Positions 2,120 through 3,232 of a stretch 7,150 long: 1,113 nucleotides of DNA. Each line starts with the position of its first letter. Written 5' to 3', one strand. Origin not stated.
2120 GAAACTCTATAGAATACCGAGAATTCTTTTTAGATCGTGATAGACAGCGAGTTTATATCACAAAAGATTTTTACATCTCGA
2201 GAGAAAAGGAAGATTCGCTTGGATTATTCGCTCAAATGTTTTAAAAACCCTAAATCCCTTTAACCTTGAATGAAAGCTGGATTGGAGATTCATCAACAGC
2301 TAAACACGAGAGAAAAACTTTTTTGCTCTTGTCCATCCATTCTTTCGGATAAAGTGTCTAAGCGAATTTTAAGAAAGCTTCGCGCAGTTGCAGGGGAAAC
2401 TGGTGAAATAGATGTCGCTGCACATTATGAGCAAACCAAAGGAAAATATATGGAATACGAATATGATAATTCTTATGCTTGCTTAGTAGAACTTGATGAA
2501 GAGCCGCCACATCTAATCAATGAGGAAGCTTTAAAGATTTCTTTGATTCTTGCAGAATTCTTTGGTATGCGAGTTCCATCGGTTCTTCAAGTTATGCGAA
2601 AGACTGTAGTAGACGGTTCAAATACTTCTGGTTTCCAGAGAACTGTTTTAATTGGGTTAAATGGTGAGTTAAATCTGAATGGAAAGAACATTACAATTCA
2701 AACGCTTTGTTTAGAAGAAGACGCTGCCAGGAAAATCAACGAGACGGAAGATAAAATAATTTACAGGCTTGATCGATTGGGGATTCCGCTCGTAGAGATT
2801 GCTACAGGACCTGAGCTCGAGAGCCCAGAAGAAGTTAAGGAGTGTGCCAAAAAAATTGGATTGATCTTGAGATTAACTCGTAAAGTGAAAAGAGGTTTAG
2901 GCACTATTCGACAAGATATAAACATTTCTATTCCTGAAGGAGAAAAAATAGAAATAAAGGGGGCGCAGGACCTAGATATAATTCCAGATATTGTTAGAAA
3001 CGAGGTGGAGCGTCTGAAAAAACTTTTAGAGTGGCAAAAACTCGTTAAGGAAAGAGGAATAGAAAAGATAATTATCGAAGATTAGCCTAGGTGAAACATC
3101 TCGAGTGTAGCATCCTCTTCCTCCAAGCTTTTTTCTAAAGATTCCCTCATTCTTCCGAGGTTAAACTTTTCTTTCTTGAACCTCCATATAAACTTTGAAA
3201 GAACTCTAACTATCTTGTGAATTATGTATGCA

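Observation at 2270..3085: gatE encoded only as a 271-aa N-terminal piece that ends at a domain boundary: candidate split gene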

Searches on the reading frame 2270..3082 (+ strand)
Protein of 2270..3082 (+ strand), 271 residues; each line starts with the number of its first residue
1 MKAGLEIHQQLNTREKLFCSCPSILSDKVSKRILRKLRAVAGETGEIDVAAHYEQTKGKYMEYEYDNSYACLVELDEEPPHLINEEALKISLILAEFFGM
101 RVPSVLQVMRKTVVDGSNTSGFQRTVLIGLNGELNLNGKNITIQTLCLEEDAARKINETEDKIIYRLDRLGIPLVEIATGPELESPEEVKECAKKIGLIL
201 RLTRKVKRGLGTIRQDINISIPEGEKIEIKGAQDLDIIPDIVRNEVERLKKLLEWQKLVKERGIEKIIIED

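Call 3: search_protein_families(library=pfam, proteins=[window:2270-3082:+], max_evalue=0.01)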
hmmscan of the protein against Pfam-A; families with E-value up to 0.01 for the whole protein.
window:2270-3082:+ (271 aa): 1 family
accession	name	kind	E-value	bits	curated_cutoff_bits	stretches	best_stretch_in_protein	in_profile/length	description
PF02934.20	GatB_N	-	3.1e-50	171.4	23.4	1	2-254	2-234/277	GatB/GatE catalytic domain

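Call 4: search_protein_families(library=ncbifam, proteins=[window:2270-3082:+], max_evalue=0.01)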
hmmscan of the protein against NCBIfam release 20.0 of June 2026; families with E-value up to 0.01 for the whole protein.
window:2270-3082:+ (271 aa): 8 families
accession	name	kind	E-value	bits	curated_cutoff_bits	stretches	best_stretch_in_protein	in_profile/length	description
NF003107.0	PRK04028.1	equivalog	5.1e-119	398.4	456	1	1-266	11-277/630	Glu-tRNA(Gln) amidotransferase subunit GatE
TIGR00134.1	gatE_arch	equivalog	5.9e-105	351.8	319.55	1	1-265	9-274/622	Glu-tRNA(Gln) amidotransferase subunit GatE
TIGR00133.1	gatB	equivalog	1.4e-33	116.2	314.8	2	66-256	35-245/481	Asp-tRNA(Asn)/Glu-tRNA(Gln) amidotransferase subunit GatB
NF004012.0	PRK05477.1-2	equivalog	1.6e-29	103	338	2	83-260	53-248/481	Asp-tRNA(Asn)/Glu-tRNA(Gln) amidotransferase subunit GatB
NF004014.0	PRK05477.1-4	equivalog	2.9e-18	65.9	414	2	131-259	102-243/475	Asp-tRNA(Asn)/Glu-tRNA(Gln) amidotransferase subunit GatB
NF004015.0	PRK05477.1-5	equivalog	4.6e-15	55.2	628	1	137-258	125-255/488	Asp-tRNA(Asn)/Glu-tRNA(Gln) amidotransferase subunit GatB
NF004011.1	PRK05477.1-1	equivalog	1.2e-13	50.7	680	1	83-253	51-236/475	Asp-tRNA(Asn)/Glu-tRNA(Gln) amidotransferase subunit GatB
NF004013.0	PRK05477.1-3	equivalog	4.2e-07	28.8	653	0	4-30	22-48/501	Asp-tRNA(Asn)/Glu-tRNA(Gln) amidotransferase subunit GatB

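Call 5: search_solved_structures(query=window:2270-3082:+, show_alignments=2)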
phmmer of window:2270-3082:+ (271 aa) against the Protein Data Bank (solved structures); distinct sequences matched with E-value up to 0.001: 8.
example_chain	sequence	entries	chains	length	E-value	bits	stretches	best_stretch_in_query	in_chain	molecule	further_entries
2d6f_C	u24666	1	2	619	3.2e-80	272.5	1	1-264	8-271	Glutamyl-tRNA(Gln) amidotransferase subunit E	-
1zq1_C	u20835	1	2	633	3.4e-72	246.3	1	1-266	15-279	Glutamyl-tRNA(Gln) amidotransferase subunit E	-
3kfu_F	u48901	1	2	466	1.3e-15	60.8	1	83-261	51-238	Aspartyl/glutamyl-tRNA(Asn/Gln) amidotransferase subunit B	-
3h0l_B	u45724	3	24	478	1.2e-13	54.4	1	133-254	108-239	Aspartyl/glutamyl-tRNA(Asn/Gln) amidotransferase subunit B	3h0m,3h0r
3al0_B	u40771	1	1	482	2.6e-13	53.3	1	138-256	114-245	Aspartyl/glutamyl-tRNA(Asn/Gln) amidotransferase subunit B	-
4n0h_B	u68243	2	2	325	3.9e-13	52.7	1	82-253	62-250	Glutamyl-tRNA(Gln) amidotransferase subunit B, mitochondrial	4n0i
2df4_B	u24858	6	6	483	2.4e-09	40.3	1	83-225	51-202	Aspartyl/glutamyl-tRNA(Asn/Gln) amidotransferase subunit B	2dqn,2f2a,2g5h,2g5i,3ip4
4wj3_B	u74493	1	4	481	7e-08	35.5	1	68-261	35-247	Aspartyl/glutamyl-tRNA(Asn/Gln) amidotransferase subunit B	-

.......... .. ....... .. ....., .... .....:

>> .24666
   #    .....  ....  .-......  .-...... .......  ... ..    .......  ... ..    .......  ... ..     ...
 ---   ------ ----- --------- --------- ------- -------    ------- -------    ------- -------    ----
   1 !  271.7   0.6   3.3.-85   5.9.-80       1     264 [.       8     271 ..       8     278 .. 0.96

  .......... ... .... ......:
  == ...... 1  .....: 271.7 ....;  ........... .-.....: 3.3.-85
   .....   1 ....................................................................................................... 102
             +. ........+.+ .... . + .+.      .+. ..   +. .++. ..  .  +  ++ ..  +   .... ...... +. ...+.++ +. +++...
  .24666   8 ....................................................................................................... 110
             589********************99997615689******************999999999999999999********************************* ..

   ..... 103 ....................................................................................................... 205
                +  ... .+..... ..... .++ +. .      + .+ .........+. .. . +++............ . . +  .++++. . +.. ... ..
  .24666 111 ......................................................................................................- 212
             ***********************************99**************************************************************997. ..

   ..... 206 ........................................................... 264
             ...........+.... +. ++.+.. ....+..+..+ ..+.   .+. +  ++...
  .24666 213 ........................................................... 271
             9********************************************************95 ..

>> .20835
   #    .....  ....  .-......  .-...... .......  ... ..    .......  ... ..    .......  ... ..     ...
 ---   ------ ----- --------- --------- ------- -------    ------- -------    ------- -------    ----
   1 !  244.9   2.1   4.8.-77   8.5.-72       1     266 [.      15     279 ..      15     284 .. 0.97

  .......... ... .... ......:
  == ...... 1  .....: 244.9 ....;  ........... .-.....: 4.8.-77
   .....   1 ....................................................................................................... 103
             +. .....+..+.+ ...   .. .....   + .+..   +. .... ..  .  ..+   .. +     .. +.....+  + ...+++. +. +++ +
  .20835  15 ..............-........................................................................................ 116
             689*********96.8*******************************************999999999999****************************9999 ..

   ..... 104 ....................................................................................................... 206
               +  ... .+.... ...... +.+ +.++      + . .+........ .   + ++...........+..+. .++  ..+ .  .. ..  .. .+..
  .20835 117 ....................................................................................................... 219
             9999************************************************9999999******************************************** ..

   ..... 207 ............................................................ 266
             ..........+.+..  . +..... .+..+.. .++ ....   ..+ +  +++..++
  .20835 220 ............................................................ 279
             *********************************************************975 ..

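Call 6: find_homologous_proteins(query=window:2270-3082:+, max_evalue=1e-10)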
Query window:2270-3082:+ (271 aa): 3912 proteins with E <= 1e-10 among 6525 candidates; the best 120 are listed.
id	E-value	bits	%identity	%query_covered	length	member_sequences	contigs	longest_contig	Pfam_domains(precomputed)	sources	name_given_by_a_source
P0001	3.1e-169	579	100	100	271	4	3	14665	PF02934.21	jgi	jgi:glutamyl-tRNA(Gln) amidotransferase subunit E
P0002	6.7e-141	486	84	99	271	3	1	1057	PF02934.21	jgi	-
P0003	6.0e-137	473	81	100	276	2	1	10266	PF02934.21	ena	-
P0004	1.7e-135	468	80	99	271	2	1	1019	PF02934.21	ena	-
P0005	6.4e-135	467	80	99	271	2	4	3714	PF02934.21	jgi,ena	-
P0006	3.0e-129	448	77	99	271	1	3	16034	PF02934.21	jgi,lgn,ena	-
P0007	3.1e-120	418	75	96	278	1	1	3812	PF02934.21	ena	-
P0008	1.3e-118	413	70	100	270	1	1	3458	PF02934.21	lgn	-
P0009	3.2e-117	409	72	98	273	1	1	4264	PF02934.21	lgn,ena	-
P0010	3.9e-111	389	68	100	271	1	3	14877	PF02934.21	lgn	-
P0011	4.8e-110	385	68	98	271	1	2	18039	PF02934.21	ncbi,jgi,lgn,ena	-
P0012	8.0e-109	381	68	98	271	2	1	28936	PF02934.21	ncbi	ncbi:MAG: Glu-tRNA(Gln) amidotransferase subunit GatE [Nanopusillaceae archaeon]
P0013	7.9e-108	378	68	99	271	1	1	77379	PF02934.21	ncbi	-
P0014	2.8e-107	376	65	100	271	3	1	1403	PF02934.21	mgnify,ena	mgnify:CR=1 FL=1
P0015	5.7e-107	375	68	100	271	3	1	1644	PF02934.21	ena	-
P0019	1.4e-100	354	65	99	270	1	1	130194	PF02934.21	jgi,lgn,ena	-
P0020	5.1e-96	339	61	100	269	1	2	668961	PF02934.21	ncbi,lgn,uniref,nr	ncbi:glutamyl-tRNA(Gln) amidotransferase subunit E [Nanobdella aerobiophila]|uniref:Glutamyl-tRNA(Gl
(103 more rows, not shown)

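Call 7: find_encoding_contigs(protein=window:2270-3082:+, flank=10000, max_places=10)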
Protein window:2270-3082:+ (271 aa): 1 contig read that carries it; 1 place shown.
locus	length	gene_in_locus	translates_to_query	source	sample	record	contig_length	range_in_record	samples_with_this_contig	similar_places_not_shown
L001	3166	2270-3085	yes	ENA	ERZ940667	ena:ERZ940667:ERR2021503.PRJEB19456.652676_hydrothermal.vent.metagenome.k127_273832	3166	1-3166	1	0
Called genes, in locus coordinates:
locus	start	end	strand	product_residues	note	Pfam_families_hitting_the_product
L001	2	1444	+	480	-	?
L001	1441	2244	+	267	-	-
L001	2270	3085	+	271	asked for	PF02934:GatB_N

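Call 13: find_encoding_contigs(protein=P0020, flank=10000, max_places=2)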
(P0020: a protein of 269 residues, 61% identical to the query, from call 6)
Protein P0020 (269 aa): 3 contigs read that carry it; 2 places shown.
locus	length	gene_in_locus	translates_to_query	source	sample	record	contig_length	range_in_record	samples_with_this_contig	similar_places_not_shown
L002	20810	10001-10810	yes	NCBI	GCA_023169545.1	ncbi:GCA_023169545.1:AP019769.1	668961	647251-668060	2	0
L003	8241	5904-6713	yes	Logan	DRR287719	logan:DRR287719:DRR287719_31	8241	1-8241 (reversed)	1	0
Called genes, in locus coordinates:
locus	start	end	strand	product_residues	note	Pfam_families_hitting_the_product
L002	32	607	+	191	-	PF00237:Ribosomal_L22 (weak)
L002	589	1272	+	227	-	PF00189:Ribosomal_S3_C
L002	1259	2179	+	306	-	-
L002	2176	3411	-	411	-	PF01676:Metalloenzyme, PF10143:PhosphMutase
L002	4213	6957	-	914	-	PF03477:ATP-cone, PF00317:Ribonuc_red_lgN, PF02867:Ribonuc_red_lgC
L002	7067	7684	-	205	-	PF00149:Metallophos, PF12850:Metallophos_2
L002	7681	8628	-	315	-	PF17835:NOG1_N, PF09439:SRPRB (weak), PF01926:MMR_HSR1, PF02421:FeoB_N, PF06858:NOG1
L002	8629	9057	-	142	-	PF27746:Small_heat_shock_put (weak), PF00011:HSP20, PF17886:ArsA_HSP20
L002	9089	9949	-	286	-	PF01875:Memo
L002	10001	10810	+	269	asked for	PF02934:GatB_N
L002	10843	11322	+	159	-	PF01917:Flagellin_arch-type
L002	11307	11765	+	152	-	-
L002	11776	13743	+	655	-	-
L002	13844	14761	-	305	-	PF09376:NurA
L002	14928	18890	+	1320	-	-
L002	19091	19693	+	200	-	PF17144:Ribosomal_L5e, PF00861:Ribosomal_L18p (weak)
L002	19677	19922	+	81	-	-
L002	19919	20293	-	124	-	PF00410:Ribosomal_S8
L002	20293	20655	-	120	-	-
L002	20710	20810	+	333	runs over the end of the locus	PF04312:DUF460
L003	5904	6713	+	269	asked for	PF02934:GatB_N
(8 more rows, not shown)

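Call 14: find_encoding_contigs(protein=P0013, flank=10000, max_places=2)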
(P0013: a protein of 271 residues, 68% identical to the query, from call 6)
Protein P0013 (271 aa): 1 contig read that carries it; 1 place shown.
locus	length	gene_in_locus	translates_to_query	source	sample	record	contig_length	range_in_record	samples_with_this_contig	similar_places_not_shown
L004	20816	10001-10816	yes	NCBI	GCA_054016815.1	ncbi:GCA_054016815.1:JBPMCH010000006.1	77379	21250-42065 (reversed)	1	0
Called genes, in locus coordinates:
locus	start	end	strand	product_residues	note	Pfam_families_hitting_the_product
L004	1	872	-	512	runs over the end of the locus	PF08351:TmcA_N, PF05127:NAT10_TcmA_helicase, PF13718:GNAT_acetyltr_2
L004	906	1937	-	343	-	PF05559:DUF763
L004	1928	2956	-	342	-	-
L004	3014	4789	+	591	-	PF02518:HATPase_c, PF13589:HATPase_c_3, PF09239:Topo-VIb_trans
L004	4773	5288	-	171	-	PF07998:Peptidase_M54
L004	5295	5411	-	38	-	-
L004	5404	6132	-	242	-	PF10584:Proteasome_A_N, PF00227:Proteasome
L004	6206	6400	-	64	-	-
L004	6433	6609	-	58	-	-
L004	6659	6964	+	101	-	-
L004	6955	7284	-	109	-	PF01880:Desulfoferrodox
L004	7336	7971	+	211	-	-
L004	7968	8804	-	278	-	PF01882:DUF58, PF05762:VWA_CoxE, PF00092:VWA, PF13519:VWA_2, PF13768:VWA_3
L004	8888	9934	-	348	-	PF01078:Mg_chelatase (weak), PF08298:AAA_PrkA (faint), PF07724:AAA_2, PF07728:AAA_5, PF07726:AAA_3, PF01078:Mg_chelatase, PF00158:Sigma54_activat (weak), PF17863:AAA_lid_2, +2 more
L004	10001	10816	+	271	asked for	PF02934:GatB_N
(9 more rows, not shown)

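Call 15: find_encoding_contigs(protein=P0019, flank=10000, max_places=2)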
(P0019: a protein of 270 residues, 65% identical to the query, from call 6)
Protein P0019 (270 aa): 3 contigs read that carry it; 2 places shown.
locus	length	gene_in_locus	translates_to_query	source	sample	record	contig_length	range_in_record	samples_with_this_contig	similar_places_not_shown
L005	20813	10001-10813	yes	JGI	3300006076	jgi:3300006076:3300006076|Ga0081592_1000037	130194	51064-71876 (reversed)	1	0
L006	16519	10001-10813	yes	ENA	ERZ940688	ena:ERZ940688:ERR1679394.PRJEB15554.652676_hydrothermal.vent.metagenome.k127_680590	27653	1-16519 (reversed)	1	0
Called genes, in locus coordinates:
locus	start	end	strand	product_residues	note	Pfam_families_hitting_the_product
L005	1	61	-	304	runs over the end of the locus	-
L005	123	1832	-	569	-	PF04675:DNA_ligase_A_N, PF01068:DNA_ligase_A_M, PF04679:DNA_ligase_A_C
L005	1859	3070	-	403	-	PF00919:UPF0004, PF04055:Radical_SAM, PF01938:TRAM (weak)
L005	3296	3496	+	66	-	PF01599:Ribosomal_S27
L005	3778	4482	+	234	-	-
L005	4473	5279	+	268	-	-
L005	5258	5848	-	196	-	-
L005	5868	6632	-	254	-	-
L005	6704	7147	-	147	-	PF01873:eIF-5_eIF-2B, PF14354:Lar_restr_allev (faint)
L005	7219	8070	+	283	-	-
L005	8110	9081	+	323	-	PF17835:NOG1_N, PF03193:RsgA_GTPase (faint), PF00009:GTP_EFTU (faint), PF01926:MMR_HSR1, PF02421:FeoB_N, PF06858:NOG1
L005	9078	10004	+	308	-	PF02272:DHHA1 (faint)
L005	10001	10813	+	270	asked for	PF02934:GatB_N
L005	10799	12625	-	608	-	PF04851:ResIII, PF00270:DEAD, PF00271:Helicase_C, PF22590:Cas3-like_C_2 (weak), PF19306:WHD_Lhr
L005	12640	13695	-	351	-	-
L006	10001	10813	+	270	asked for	PF02934:GatB_N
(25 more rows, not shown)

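Call 23: find_encoding_contigs(protein=P0012, flank=10000, max_places=2)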
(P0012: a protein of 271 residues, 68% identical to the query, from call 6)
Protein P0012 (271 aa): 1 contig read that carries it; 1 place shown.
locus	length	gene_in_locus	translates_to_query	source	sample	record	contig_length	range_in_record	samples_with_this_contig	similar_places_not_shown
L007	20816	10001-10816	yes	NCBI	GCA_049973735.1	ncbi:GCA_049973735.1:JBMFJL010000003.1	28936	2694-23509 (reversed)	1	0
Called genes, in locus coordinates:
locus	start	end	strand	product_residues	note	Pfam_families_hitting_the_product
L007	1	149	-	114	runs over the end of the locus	-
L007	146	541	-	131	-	-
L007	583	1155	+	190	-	PF00237:Ribosomal_L22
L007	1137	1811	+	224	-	PF07650:KH_2 (weak), PF00189:Ribosomal_S3_C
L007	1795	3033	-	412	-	PF01676:Metalloenzyme, PF10143:PhosphMutase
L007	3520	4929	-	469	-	PF00303:Thymidylat_synt, PF14251:PterinBD-DUF4346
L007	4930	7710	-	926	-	PF03477:ATP-cone, PF00317:Ribonuc_red_lgN, PF02867:Ribonuc_red_lgC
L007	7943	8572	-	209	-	PF00149:Metallophos, PF12850:Metallophos_2, PF14582:Metallophos_3 (faint)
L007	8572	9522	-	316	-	PF03193:RsgA_GTPase (faint), PF01926:MMR_HSR1, PF02421:FeoB_N, PF06858:NOG1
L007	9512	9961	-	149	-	PF27746:Small_heat_shock_put (weak), PF00011:HSP20, PF17886:ArsA_HSP20 (weak)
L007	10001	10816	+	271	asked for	PF02934:GatB_N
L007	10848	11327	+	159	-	PF01917:Flagellin_arch-type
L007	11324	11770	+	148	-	-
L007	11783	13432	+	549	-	-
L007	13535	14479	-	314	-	PF09376:NurA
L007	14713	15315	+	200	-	PF17144:Ribosomal_L5e, PF00861:Ribosomal_L18p (weak), PF17144:Ribosomal_L5e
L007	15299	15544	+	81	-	-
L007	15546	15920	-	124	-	PF00410:Ribosomal_S8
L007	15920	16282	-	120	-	PF00253:Ribosomal_S14 (weak)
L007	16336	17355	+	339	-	PF04312:DUF460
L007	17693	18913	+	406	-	PF05673:DUF815 (weak), PF01637:ATPase_2 (weak), PF00931:NB-ARC (weak), PF05621:TniB (weak), PF13401:AAA_22, PF00004:AAA, PF22703:Cdc6_lid, PF09079:WHD_Cdc6, +3 more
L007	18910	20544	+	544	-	PF00149:Metallophos, PF04042:DNA_pol_E_B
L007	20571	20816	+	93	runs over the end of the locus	PF13656:RNA_pol_L_2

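Call 24: find_encoding_contigs(protein=P0011, flank=10000, max_places=3)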
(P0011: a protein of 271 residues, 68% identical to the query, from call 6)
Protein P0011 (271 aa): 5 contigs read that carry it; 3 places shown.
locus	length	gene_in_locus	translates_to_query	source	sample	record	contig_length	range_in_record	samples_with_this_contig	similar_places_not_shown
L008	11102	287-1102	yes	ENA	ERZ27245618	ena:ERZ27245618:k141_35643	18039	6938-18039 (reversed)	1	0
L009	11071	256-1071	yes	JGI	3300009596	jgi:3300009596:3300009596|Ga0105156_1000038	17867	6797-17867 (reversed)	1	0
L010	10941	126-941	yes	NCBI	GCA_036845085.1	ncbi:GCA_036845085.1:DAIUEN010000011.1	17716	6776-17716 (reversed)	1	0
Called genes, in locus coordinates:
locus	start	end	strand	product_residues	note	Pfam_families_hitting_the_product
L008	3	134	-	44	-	?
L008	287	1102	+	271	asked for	PF02934:GatB_N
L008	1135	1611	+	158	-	PF01917:Flagellin_arch-type (weak)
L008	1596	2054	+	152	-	-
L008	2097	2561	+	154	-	-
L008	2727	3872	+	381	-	PF10102:DUF2341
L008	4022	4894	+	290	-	PF01875:Memo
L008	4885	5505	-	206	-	PF01871:AMMECR1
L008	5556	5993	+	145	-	PF00011:HSP20, PF17886:ArsA_HSP20 (weak)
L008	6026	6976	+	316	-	PF17835:NOG1_N, PF03193:RsgA_GTPase (faint), PF09439:SRPRB (weak), PF01926:MMR_HSR1, PF02421:FeoB_N, PF06858:NOG1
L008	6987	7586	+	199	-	PF00149:Metallophos, PF12850:Metallophos_2, PF14582:Metallophos_3 (faint)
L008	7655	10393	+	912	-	PF03477:ATP-cone, PF00317:Ribonuc_red_lgN, PF02867:Ribonuc_red_lgC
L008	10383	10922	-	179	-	-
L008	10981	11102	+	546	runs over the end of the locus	-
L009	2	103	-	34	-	?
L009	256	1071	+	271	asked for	PF02934:GatB_N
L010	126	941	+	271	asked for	PF02934:GatB_N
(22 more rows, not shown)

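Call 25: find_encoding_contigs(protein=P0006, flank=10000, max_places=3)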
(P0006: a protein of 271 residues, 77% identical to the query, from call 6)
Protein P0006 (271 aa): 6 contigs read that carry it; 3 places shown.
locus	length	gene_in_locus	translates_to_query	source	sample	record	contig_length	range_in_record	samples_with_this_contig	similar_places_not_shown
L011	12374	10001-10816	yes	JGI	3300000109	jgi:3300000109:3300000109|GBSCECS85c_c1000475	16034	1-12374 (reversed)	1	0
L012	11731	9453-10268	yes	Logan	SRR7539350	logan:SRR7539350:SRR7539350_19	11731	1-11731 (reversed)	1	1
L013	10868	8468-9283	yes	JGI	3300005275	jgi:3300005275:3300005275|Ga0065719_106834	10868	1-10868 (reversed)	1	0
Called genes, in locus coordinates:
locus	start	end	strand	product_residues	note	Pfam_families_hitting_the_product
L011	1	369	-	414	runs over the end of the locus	PF01676:Metalloenzyme, PF10143:PhosphMutase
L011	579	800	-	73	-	-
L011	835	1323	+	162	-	PF00752:XPG_N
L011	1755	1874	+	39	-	-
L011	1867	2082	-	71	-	-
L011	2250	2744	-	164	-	PF01965:DJ-1_PfpI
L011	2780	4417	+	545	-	-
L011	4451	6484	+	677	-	PF01261:AP_endonuc_2 (faint)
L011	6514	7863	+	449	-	PF00344:SecY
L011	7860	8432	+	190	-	-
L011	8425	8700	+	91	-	PF01199:Ribosomal_L34e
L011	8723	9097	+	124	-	PF00467:KOW (weak)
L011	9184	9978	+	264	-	-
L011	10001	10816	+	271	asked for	PF02934:GatB_N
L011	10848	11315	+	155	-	PF01917:Flagellin_arch-type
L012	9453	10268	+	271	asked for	PF02934:GatB_N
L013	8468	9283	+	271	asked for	PF02934:GatB_N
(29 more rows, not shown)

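Call 28: find_related_loci(query=window:2270-3082:+, collection=viral_contigs, flank=10000)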
Query window:2270-3082:+ (271 aa) in viral_contigs; peptide patterns used: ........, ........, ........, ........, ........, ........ (x = any residue, [..] = any of these).
18 stretches matched a pattern, but none encodes a relative of the query by tblastn (E <= 1e-3).
